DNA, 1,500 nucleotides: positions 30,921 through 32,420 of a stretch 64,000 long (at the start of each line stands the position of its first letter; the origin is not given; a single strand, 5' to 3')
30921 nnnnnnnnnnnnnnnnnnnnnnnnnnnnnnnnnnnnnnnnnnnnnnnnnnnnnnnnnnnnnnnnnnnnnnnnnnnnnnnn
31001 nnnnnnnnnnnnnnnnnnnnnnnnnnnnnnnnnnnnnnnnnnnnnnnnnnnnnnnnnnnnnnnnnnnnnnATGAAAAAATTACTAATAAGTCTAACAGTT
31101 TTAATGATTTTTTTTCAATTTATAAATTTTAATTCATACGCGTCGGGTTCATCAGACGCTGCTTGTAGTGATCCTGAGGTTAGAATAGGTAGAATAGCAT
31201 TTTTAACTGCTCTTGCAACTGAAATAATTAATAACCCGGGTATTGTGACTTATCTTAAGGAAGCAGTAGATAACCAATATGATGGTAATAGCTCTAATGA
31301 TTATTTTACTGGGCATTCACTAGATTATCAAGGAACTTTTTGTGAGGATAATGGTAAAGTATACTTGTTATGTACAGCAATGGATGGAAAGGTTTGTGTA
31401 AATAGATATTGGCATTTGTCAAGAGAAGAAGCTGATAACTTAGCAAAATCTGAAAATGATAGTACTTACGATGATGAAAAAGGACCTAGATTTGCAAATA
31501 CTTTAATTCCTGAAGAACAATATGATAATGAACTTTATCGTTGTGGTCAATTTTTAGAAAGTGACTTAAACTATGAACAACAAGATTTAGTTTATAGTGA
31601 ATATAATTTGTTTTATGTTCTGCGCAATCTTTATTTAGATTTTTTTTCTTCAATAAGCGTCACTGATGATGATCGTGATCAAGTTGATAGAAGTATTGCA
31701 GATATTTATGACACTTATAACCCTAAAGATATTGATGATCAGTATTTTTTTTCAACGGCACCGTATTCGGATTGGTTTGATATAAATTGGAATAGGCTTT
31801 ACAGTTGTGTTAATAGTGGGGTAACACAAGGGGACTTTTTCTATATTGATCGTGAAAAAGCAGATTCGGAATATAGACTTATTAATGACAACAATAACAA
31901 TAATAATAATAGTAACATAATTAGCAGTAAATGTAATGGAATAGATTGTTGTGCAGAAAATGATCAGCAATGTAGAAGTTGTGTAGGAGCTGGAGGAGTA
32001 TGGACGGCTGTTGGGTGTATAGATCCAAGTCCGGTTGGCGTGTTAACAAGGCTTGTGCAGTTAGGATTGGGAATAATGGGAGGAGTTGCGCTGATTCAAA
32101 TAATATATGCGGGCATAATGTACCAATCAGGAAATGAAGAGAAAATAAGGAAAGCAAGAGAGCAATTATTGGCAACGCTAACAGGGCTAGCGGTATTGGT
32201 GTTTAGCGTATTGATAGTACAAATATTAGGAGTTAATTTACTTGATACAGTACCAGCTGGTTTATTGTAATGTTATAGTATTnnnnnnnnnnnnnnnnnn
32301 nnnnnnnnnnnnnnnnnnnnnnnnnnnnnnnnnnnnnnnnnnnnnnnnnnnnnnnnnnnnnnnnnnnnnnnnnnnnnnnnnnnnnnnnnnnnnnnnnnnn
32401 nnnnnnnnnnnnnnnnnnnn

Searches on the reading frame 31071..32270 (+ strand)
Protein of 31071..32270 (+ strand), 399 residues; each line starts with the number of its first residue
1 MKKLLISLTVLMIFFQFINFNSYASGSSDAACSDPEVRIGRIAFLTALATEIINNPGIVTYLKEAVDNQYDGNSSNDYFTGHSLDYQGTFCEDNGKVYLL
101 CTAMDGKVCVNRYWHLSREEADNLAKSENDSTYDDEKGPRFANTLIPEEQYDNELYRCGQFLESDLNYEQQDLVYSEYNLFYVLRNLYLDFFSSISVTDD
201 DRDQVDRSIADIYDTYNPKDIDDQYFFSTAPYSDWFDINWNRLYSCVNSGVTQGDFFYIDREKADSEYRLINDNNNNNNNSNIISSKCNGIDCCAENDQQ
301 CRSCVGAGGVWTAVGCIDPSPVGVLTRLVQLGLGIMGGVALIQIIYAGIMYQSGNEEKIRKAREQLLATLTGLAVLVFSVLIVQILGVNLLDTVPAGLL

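Call 78: search_protein_families(library=pfam, proteins=[window:31071-32270:+], max_evalue=0.001)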
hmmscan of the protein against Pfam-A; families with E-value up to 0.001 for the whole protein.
window:31071-32270:+ (399 aa): 1 family
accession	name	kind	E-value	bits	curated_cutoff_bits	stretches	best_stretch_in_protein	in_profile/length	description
PF18895.5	T4SS_pilin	-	1.8e-06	28.3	26.6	1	323-386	7-71/71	Type IV secretion system pilin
